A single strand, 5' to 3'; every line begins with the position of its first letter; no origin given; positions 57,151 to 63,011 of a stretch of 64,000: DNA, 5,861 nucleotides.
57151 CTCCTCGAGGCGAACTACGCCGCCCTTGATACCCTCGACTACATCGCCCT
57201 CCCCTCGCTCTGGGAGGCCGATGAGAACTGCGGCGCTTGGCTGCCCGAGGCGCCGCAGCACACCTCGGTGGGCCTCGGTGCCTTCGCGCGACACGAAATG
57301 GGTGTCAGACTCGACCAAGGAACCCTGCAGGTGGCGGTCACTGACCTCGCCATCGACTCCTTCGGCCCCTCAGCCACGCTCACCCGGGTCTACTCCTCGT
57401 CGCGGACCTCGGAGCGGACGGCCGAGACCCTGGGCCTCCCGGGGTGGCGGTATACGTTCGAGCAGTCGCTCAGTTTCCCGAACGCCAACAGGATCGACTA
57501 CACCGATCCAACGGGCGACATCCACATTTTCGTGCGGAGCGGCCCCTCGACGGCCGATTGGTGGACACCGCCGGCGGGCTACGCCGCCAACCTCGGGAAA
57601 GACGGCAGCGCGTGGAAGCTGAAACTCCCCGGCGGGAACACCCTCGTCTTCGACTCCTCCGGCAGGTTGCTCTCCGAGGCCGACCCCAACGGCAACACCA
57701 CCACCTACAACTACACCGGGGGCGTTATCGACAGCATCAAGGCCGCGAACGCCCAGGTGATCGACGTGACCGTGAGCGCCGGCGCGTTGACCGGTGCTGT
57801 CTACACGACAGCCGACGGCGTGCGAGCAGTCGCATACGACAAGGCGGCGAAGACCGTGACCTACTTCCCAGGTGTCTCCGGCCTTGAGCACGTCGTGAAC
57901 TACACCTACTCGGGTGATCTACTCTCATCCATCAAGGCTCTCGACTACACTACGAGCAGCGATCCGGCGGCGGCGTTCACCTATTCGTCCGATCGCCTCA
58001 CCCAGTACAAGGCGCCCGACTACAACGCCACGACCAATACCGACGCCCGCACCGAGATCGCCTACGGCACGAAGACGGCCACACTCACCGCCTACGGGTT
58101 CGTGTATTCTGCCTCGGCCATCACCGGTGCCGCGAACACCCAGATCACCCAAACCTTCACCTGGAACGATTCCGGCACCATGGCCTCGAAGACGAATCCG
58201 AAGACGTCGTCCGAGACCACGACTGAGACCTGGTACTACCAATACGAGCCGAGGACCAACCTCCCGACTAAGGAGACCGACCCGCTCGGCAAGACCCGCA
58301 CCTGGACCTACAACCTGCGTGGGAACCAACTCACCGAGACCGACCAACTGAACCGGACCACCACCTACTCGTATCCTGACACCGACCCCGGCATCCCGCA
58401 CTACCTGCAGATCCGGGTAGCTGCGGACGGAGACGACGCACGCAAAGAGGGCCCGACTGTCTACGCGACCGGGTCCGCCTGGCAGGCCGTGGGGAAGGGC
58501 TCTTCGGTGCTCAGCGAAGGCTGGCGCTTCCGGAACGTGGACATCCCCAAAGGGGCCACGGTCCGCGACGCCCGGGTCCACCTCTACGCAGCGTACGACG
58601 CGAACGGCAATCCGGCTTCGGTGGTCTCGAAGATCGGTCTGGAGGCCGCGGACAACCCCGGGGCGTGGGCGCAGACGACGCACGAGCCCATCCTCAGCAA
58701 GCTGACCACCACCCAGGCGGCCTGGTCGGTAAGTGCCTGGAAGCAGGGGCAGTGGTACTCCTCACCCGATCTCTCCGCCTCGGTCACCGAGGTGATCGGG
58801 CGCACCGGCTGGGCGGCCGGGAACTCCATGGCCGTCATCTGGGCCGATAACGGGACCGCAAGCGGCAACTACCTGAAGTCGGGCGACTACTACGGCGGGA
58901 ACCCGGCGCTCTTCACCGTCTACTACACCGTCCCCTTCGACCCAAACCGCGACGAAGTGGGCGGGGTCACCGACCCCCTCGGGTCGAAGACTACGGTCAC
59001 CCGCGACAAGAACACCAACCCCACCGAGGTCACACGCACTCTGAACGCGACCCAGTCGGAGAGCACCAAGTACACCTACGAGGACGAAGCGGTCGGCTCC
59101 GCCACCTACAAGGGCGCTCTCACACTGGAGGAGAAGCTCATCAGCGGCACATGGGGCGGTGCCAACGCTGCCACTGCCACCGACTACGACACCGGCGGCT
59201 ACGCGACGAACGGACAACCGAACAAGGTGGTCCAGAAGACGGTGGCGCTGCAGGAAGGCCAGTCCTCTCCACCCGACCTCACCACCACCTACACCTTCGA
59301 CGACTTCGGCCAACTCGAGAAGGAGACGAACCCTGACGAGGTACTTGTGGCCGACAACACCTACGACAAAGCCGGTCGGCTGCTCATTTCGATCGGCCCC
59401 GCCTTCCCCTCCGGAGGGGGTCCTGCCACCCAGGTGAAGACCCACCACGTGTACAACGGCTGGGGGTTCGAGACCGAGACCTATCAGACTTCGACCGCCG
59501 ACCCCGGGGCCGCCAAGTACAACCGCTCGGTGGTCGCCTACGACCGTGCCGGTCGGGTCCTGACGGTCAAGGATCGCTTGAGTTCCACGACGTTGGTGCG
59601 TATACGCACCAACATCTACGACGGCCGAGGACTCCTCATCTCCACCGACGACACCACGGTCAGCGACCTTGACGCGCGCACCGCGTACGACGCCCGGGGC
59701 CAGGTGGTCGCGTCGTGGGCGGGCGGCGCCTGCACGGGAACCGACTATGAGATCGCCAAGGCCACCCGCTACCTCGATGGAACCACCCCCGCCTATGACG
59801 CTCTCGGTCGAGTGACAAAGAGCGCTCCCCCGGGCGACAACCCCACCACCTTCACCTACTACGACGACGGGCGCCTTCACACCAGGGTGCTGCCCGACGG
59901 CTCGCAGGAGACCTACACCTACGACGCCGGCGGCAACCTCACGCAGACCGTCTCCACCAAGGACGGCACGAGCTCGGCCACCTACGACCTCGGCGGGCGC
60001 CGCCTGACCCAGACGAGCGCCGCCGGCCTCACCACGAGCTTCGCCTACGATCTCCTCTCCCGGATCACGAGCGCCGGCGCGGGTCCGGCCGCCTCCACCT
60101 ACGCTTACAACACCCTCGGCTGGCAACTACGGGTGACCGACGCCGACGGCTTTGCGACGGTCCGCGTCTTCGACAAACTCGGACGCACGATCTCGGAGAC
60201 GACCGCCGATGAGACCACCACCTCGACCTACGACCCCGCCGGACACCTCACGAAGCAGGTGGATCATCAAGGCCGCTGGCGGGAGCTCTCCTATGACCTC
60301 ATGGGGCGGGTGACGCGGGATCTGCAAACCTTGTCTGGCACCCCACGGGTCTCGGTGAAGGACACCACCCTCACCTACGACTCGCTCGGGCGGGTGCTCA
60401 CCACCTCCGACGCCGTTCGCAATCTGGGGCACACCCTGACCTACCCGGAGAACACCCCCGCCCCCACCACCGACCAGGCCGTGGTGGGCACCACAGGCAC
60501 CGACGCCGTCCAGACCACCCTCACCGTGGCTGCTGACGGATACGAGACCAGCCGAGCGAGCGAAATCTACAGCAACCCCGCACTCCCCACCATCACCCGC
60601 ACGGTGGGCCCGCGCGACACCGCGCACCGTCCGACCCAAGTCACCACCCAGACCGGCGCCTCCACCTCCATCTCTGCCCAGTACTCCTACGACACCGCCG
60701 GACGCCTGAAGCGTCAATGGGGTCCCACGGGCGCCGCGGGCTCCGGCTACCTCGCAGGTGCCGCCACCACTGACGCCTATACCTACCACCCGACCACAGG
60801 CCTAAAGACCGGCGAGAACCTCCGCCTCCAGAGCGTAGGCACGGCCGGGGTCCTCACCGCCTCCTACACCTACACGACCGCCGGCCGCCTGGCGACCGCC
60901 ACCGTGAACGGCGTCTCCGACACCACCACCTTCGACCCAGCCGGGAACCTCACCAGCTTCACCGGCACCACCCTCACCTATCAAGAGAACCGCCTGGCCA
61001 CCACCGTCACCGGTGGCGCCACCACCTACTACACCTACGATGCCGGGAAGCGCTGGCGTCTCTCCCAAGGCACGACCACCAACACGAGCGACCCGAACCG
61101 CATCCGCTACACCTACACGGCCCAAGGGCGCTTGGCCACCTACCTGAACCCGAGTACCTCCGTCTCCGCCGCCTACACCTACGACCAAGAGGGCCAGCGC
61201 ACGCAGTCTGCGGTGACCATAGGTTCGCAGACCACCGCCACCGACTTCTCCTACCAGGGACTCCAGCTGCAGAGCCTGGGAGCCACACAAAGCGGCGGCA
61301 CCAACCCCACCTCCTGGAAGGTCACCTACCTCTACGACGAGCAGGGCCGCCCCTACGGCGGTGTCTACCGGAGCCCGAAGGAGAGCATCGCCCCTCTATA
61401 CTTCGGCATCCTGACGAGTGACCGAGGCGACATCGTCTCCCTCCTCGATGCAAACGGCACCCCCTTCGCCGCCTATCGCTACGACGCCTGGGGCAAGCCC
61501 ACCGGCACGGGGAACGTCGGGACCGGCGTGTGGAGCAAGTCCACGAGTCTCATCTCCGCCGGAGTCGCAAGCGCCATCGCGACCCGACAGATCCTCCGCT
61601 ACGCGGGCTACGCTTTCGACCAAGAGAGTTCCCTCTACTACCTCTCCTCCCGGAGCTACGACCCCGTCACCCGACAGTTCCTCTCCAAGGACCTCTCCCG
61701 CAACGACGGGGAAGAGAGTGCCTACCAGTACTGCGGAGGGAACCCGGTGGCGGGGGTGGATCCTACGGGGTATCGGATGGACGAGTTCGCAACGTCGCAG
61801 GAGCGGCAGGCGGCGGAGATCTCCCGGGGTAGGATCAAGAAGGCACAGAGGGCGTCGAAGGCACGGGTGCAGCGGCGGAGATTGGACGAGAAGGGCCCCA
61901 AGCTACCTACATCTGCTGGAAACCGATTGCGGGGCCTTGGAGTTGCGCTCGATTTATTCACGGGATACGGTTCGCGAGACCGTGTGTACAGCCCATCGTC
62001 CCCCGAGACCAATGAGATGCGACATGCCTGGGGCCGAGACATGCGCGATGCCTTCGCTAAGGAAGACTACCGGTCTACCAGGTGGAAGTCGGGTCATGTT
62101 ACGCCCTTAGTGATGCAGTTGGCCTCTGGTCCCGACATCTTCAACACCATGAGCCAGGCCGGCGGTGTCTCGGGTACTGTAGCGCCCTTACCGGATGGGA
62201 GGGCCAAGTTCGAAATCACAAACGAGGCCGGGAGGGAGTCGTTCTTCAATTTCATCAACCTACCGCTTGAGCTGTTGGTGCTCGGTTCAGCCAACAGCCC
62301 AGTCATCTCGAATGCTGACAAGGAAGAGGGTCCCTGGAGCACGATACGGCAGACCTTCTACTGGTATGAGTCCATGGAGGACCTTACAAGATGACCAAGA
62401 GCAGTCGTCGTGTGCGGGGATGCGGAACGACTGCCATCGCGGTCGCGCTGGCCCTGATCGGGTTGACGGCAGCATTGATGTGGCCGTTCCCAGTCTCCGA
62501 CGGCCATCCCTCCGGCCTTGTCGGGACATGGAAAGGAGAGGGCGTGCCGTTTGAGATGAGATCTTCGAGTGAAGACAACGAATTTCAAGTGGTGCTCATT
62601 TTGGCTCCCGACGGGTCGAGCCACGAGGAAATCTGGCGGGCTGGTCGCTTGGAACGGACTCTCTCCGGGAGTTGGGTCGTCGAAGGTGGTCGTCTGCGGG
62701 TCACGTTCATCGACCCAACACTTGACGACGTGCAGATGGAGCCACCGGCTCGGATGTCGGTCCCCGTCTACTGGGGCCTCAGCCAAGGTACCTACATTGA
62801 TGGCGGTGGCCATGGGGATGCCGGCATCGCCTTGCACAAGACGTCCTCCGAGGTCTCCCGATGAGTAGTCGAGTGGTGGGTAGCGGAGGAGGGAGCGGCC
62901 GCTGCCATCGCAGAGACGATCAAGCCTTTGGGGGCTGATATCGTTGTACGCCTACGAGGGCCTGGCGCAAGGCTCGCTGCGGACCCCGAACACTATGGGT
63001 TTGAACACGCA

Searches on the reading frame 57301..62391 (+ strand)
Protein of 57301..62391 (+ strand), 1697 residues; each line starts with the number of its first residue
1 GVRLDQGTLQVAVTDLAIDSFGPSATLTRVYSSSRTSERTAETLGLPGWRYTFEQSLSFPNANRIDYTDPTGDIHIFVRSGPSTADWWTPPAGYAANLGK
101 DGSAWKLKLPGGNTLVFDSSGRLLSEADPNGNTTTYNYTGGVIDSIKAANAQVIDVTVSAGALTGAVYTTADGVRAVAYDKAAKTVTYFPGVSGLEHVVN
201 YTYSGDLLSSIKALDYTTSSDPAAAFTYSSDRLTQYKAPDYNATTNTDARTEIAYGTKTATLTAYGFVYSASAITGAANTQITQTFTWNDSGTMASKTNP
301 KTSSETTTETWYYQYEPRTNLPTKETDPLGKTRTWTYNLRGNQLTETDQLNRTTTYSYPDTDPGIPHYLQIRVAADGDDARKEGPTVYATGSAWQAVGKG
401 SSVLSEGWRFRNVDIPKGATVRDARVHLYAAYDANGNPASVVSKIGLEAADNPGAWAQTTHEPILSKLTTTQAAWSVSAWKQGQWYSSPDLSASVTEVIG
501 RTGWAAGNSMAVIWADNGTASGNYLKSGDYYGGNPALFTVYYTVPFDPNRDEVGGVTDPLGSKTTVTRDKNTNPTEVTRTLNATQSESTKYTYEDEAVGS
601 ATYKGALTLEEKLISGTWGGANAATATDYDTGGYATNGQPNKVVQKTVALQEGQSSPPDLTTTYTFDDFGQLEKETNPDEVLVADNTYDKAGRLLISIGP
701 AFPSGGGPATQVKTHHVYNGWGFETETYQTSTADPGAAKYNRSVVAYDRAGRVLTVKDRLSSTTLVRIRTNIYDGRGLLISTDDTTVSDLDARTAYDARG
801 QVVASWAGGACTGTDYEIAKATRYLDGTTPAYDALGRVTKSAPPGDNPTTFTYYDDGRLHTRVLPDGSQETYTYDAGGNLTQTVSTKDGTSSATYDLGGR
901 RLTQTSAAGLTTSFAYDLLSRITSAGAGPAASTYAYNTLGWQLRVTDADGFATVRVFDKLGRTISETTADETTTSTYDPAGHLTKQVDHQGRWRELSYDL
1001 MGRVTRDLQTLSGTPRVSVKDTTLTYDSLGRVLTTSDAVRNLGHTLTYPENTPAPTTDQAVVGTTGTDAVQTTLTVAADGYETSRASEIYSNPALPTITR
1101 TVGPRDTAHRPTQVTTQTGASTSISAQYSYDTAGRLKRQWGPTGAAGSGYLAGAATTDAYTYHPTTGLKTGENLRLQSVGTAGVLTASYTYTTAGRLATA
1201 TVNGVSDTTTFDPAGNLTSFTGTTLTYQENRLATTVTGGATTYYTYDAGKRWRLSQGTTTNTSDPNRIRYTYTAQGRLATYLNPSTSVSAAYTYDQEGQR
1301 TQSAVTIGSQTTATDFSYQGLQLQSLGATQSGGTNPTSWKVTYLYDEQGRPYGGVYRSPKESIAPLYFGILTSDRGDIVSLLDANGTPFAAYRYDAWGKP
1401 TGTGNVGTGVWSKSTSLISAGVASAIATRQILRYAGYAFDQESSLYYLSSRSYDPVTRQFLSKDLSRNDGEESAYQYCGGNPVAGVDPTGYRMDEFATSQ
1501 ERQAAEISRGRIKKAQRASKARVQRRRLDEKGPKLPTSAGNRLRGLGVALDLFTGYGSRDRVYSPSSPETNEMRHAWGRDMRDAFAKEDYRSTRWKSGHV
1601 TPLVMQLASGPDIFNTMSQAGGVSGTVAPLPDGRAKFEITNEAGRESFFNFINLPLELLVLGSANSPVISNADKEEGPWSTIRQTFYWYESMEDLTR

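Call 23: search_solved_structures(query=window:57301-62391:+, max_evalue=0.01, show_alignments=0)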
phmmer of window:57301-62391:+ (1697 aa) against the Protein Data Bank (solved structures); distinct sequences matched with E-value up to 0.01: 12.
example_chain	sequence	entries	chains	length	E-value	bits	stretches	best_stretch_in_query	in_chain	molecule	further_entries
8h8b_A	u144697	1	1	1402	8.6e-33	116.2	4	1385-1506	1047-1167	Putative Rhs-family protein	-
8h8a_A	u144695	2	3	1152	9.1e-33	116.1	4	1385-1491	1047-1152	Putative Rhs-family protein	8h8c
8qja_A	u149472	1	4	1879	2e-20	75.2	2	818-1009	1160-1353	Putative type VI secretion system YD repeat-containing Rhs element Vgr protein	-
7q97_A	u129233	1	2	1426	3e-16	61.4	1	789-1013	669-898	Rhs family protein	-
7pq5_L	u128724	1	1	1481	4.3e-15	57.6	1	767-1004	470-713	Tre23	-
8uy4_A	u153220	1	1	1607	2.8e-13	51.6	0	821-973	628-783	Tse15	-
8uxt_A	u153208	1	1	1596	4.4e-12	47.6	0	821-973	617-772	Tse15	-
8qjc_A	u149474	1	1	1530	1.5e-10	42.5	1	905-1059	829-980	T6SS-associated Rhs core and toxin domain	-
8qjd_A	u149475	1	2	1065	7.5e-10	40.2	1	905-1057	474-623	Salmonella bongori Rhs core domain (residues 360-1420)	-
8qjb_A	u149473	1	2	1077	8.6e-10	40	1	905-1059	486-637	T6SS-associated Rhs core domain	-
8cp6_B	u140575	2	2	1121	7.7e-09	36.8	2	845-1005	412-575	Toxin protein Tse5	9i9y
8fjp_A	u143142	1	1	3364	0.00084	20.1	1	1432-1491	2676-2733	salivary gland surface protein 1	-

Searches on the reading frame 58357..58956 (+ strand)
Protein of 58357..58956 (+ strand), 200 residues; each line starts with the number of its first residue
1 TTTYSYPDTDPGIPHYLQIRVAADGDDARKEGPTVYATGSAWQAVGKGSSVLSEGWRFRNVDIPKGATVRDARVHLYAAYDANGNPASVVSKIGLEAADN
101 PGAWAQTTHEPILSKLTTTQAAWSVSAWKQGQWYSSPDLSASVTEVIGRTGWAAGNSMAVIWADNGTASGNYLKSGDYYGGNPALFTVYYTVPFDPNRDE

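Call 54: search_protein_families(library=pfam, proteins=[window:58357-58956:+], max_evalue=1)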
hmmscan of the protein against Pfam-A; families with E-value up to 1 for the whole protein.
window:58357-58956:+ (200 aa): 1 family
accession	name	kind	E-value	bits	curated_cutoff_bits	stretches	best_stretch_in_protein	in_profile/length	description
PF11824.13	DUF3344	-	0.027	14.5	27.2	1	53-99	38-86/275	Protein of unknown function (DUF3344)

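Call 78: search_solved_structures(query=A3, max_evalue=1)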
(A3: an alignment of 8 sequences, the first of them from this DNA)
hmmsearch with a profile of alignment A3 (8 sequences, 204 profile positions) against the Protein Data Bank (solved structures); distinct sequences matched with E-value up to 1: 1.
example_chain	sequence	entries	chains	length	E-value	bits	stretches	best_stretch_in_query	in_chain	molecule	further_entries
5kev_B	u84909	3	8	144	0.14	15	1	1-65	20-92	VtrC Protein | VtrC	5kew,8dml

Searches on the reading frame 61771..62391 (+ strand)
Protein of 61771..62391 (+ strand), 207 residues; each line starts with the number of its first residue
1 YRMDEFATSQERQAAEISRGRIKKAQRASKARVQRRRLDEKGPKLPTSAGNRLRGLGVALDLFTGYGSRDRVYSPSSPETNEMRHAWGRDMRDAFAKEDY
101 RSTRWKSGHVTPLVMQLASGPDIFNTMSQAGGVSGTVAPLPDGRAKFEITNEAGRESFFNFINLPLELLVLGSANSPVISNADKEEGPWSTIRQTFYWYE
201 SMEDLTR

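Call 49: find_homologous_proteins(query=window:61771-62391:+, max_evalue=0.001)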
Query window:61771-62391:+ (207 aa): 2 proteins with E <= 0.001 among 256 candidates.
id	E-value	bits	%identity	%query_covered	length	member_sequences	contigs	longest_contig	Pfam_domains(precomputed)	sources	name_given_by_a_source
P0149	4.4e-8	51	89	18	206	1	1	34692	-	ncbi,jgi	-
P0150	2.6e-7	49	79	19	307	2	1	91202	-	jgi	-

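Call 54: search_protein_families(library=pfam, proteins=[window:61771-62391:+], max_evalue=1)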
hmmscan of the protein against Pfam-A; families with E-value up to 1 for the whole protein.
window:61771-62391:+ (207 aa): 0 families

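Call 60: predict_structure(protein=window:61771-62391:+)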
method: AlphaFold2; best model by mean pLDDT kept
length: 207 residues; sequences in the alignment: 1
mean_pLDDT: 39.0   pTM: 0.24
mean pLDDT of the five models: 39.0, 37.4, 36.8, 36.7, 35.9
residues with pLDDT >= 90: 0; 70-90: 0; 50-70: 32; < 50: 175
segments of 3 or more residues with pLDDT < 50: 38-207
pLDDT, mean of each block of 10 residues (from residue 1): 57 66 62 48 33 33 32 35 39 36 27 29 32 38 40 34 31 32 36 39 38
secondary structure, 60 per line:
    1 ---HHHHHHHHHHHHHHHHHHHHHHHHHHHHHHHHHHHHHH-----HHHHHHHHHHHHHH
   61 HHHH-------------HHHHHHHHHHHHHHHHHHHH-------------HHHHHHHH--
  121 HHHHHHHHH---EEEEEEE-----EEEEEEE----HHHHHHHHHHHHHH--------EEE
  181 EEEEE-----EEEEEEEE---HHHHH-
elements in order: H4-41 H47-64 H78-97 H111-118 H121-129 E133-139 E145-151 H156-169 E178-185 E191-198 H202-206

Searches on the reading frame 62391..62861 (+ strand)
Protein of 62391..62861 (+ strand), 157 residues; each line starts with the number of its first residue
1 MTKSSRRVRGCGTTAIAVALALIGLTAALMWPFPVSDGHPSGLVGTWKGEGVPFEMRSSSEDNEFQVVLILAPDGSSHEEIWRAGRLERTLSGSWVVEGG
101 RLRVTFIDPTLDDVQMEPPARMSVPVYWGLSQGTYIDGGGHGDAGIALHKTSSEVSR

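Call 9: search_protein_families(library=pfam, proteins=[window:62391-62861:+], max_evalue=0.01)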
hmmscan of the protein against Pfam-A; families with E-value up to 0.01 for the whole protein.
window:62391-62861:+ (157 aa): 0 families

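Call 54: search_protein_families(library=pfam, proteins=[window:62391-62861:+], max_evalue=1)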
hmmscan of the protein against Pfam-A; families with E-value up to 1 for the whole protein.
window:62391-62861:+ (157 aa): 0 families
